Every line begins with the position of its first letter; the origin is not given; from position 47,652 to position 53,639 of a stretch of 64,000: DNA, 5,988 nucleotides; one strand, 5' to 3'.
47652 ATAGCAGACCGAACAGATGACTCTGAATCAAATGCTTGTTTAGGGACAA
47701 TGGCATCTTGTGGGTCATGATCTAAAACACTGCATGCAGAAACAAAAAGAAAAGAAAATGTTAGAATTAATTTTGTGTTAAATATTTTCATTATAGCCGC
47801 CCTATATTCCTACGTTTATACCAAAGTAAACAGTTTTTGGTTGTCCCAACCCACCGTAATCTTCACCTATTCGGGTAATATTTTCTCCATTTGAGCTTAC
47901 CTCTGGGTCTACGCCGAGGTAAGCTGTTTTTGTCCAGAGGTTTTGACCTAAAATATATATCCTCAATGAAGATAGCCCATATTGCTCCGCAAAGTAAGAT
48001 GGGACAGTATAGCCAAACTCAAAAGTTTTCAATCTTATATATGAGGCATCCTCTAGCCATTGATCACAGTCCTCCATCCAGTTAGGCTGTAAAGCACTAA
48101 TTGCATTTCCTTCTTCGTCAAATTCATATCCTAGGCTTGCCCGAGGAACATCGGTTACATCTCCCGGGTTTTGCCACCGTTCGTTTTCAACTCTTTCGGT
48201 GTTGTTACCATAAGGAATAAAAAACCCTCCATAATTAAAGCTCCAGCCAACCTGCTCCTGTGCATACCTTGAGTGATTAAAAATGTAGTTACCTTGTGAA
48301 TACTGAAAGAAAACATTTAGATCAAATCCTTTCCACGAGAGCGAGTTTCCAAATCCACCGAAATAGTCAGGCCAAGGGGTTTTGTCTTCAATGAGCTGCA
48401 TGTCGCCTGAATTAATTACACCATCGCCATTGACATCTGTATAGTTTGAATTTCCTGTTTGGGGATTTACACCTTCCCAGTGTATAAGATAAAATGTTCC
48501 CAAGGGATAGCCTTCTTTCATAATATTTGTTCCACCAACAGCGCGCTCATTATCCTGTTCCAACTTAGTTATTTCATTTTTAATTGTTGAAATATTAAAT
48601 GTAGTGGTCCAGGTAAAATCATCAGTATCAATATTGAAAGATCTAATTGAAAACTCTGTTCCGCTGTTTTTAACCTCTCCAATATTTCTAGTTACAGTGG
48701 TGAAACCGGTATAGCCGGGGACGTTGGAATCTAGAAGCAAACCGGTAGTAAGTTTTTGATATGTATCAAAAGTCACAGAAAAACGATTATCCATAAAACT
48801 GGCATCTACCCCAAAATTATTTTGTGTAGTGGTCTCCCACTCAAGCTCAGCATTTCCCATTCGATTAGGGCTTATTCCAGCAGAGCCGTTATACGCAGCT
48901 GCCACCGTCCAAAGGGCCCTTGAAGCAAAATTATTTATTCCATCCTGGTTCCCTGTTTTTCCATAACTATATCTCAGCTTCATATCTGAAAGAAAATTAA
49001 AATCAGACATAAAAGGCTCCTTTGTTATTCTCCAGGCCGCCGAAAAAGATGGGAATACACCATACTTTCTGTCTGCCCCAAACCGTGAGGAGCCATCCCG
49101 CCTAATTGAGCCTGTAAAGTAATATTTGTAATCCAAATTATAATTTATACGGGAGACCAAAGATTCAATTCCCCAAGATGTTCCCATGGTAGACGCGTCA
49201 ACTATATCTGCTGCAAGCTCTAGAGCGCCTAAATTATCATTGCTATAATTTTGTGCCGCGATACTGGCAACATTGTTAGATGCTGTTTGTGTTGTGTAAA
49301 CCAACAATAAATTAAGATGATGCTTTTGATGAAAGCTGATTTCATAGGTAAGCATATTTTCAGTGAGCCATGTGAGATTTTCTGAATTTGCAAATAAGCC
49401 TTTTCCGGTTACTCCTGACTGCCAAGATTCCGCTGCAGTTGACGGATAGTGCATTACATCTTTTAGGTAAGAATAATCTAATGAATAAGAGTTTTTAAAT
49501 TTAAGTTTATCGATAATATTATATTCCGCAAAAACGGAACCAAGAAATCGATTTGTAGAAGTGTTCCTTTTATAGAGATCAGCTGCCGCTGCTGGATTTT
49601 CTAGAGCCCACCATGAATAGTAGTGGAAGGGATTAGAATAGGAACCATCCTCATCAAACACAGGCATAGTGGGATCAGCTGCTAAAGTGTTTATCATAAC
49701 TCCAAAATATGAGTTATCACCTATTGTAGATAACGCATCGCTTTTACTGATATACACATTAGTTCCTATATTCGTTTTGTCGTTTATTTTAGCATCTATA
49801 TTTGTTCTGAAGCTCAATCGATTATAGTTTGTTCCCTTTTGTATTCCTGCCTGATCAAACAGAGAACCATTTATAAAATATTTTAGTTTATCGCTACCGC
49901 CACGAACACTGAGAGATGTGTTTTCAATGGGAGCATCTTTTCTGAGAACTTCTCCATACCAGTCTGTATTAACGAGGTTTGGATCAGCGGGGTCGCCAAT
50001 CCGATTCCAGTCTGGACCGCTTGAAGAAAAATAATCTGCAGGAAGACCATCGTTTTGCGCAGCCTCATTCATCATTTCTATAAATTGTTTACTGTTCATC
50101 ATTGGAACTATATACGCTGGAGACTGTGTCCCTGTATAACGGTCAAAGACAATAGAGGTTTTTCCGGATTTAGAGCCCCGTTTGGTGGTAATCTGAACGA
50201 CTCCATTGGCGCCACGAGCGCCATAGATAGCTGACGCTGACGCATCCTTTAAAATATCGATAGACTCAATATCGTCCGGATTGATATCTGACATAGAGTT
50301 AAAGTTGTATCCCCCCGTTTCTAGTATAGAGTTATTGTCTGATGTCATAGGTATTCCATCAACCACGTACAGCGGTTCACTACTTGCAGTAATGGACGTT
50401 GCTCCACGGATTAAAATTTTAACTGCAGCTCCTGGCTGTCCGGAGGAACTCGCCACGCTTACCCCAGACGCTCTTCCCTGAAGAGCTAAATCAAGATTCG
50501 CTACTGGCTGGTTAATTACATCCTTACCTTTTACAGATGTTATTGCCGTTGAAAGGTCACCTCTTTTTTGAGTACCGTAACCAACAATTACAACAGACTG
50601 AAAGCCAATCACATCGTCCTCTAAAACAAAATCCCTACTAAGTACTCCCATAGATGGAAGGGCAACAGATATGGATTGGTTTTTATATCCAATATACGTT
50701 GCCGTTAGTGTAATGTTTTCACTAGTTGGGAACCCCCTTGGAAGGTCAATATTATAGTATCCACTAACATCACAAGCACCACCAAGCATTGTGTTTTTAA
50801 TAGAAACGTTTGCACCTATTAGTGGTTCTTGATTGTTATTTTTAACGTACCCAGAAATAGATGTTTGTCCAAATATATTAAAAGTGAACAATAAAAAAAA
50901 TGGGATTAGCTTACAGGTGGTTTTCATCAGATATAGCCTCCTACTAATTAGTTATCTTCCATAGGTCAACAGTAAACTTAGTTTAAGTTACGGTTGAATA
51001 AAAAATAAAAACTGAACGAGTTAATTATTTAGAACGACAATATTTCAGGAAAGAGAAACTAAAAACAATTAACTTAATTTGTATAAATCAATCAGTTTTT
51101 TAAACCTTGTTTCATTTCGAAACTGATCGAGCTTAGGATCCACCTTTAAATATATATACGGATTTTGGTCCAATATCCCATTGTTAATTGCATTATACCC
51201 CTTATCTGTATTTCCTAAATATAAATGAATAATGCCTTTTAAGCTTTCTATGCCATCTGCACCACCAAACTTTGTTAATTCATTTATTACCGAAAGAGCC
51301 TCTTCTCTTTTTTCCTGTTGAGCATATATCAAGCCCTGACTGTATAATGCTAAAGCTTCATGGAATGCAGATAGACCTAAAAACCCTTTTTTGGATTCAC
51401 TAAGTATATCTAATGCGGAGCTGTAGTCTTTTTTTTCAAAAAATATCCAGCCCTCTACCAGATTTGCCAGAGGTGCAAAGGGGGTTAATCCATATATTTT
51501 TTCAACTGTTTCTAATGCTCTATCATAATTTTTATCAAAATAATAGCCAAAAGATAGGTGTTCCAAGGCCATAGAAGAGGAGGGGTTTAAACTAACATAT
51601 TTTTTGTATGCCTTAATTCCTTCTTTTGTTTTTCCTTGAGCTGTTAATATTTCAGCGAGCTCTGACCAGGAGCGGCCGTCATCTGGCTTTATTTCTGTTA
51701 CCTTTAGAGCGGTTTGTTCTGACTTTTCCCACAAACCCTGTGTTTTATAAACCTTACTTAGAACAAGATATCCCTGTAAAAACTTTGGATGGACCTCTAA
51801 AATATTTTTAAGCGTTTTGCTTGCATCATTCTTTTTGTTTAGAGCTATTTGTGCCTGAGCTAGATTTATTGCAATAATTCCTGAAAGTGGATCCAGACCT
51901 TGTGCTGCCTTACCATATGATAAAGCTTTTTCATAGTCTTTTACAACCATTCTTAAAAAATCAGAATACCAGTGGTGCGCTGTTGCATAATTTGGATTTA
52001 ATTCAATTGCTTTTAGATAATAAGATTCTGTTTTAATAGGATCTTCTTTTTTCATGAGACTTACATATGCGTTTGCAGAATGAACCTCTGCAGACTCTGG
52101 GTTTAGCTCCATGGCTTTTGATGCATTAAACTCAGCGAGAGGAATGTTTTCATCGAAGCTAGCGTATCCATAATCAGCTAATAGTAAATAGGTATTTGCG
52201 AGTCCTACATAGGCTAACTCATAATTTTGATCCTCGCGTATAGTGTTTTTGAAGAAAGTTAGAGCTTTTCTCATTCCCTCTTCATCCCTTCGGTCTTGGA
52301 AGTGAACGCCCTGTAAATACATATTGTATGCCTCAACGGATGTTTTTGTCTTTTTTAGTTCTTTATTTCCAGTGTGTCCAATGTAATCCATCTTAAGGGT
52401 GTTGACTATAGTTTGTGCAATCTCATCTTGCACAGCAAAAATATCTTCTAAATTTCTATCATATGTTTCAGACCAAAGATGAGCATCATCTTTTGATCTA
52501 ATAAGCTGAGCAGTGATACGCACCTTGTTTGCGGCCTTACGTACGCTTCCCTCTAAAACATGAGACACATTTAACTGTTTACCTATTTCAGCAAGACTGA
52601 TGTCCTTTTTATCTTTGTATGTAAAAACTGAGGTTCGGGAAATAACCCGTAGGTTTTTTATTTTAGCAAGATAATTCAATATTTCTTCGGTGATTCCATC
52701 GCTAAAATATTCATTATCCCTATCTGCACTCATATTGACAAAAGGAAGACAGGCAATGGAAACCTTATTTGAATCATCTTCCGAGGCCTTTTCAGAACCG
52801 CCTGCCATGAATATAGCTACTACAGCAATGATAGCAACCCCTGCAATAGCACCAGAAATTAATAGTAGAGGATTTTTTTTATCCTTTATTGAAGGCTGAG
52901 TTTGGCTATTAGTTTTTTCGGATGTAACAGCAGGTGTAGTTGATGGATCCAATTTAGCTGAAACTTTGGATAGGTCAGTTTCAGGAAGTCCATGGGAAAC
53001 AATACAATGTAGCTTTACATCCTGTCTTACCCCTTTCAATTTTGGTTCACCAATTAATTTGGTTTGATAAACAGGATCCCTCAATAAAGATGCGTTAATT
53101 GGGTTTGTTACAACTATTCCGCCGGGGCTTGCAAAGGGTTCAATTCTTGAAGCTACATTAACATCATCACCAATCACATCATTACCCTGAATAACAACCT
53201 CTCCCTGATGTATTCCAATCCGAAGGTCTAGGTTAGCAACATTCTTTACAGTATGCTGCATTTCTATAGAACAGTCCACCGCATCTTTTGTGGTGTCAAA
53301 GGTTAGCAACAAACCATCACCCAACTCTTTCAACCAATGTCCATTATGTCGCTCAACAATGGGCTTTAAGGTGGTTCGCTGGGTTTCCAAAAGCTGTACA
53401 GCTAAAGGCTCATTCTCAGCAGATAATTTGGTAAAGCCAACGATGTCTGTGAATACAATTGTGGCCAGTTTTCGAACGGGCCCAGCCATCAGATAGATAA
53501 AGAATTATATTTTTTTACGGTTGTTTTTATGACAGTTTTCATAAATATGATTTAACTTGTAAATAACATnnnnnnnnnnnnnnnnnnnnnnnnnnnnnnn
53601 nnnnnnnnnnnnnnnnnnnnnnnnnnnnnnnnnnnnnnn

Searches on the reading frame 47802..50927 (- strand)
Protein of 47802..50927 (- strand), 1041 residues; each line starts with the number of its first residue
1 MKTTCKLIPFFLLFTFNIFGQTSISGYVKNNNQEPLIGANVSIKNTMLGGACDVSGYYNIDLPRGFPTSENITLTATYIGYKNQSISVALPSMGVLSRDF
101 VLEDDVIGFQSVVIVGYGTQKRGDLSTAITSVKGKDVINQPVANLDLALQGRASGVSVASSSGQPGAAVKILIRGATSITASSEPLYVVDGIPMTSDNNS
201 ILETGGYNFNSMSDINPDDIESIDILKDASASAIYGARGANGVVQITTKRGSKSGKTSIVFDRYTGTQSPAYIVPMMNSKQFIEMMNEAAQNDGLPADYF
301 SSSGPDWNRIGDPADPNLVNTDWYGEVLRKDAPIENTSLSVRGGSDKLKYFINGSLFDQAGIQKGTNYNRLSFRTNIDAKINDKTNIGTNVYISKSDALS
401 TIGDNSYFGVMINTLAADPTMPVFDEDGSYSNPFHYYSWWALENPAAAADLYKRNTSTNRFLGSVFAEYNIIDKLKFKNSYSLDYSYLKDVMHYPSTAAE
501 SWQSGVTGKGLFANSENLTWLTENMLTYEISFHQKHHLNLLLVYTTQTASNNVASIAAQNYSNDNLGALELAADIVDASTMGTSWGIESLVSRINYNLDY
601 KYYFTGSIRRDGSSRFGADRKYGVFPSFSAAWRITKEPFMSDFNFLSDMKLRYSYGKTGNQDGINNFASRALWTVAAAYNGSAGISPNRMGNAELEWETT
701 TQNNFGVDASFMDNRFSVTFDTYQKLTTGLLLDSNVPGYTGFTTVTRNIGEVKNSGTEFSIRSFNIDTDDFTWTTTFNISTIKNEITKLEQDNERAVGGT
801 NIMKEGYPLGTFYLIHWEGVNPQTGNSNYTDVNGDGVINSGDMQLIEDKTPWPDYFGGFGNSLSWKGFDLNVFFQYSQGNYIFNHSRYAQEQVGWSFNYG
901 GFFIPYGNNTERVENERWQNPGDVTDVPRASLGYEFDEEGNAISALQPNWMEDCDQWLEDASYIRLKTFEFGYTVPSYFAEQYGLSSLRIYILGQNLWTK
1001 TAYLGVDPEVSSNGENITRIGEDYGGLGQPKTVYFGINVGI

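Call 36: search_protein_families(library=pfam, proteins=[window:47802-50927:-], max_evalue=0.00001)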
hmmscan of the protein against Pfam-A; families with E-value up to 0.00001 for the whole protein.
window:47802-50927:- (1041 aa): 3 families
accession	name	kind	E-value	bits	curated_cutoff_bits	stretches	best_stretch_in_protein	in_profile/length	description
PF07715.20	Plug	-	5.3e-20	72.4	23.9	1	124-243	4-107/107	TonB-dependent Receptor Plug Domain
PF13715.12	CarbopepD_reg_2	-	1.7e-14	54.1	32.2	1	24-114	1-88/88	CarboxypepD_reg-like domain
PF13620.12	CarboxypepD_reg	-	2e-08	34.9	32.3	1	23-102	1-81/82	Carboxypeptidase regulatory-like domain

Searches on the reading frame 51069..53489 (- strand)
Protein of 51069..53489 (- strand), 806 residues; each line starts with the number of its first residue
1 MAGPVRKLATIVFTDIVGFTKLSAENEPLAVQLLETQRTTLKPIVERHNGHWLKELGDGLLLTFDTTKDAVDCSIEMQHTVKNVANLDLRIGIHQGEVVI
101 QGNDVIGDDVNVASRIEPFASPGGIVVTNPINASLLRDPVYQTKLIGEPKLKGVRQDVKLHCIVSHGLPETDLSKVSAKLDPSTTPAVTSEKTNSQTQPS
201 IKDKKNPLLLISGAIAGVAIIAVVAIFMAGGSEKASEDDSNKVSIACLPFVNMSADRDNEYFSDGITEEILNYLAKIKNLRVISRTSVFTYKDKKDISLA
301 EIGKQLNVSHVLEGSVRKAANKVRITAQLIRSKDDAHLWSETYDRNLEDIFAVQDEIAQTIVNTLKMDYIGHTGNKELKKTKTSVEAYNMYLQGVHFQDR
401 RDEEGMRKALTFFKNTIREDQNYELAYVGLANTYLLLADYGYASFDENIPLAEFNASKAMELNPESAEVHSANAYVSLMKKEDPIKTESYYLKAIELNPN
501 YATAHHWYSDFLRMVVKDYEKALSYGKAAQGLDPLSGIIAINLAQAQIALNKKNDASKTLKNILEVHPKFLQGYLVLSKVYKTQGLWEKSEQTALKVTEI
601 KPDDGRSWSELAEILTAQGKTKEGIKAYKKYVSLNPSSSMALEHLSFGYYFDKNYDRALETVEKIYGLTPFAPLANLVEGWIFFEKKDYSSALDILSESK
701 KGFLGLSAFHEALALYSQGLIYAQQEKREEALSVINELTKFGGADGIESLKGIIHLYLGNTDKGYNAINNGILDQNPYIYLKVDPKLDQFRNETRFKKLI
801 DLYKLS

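Call 36: search_protein_families(library=pfam, proteins=[window:51069-53489:-], max_evalue=0.00001)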
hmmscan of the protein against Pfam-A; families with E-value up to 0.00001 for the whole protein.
window:51069-53489:- (806 aa): 11 families
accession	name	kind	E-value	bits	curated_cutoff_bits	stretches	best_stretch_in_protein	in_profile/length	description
PF00211.25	Guanylate_cyc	-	7.6e-18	65.2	21.9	1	9-163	9-181/183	Adenylate and Guanylate cyclase catalytic domain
PF14559.12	TPR_19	-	1.2e-14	54.8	25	0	517-569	5-57/68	Tetratricopeptide repeat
PF07719.23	TPR_2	-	2.4e-14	52.6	27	0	607-637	3-33/34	Tetratricopeptide repeat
PF13432.12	TPR_16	-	2.4e-13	50.7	32.7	0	584-638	10-64/65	Tetratricopeptide repeat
PF13431.12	TPR_17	-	5.1e-13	48.6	24.4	0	490-523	1-33/34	Tetratricopeptide repeat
PF00515.34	TPR_1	-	1.1e-11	44.5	27.8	0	606-637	2-33/34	Tetratricopeptide repeat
PF13428.12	TPR_14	-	5.1e-10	39.5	23.5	0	607-645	3-41/44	Tetratricopeptide repeat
PF13181.12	TPR_8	-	3.4e-09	36.6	25.7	0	606-637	2-33/34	Tetratricopeptide repeat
PF13424.12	TPR_12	-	1.5e-07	32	30.1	0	684-735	14-68/77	Tetratricopeptide repeat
PF13174.12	TPR_6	-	1.7e-07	31.8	26.3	0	611-638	6-33/33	Tetratricopeptide repeat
PF23914.1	TPR_CcmH_CycH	-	6.2e-06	26.6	42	0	560-667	39-149/158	Cytochrome c-type biogenesis protein H TPR domain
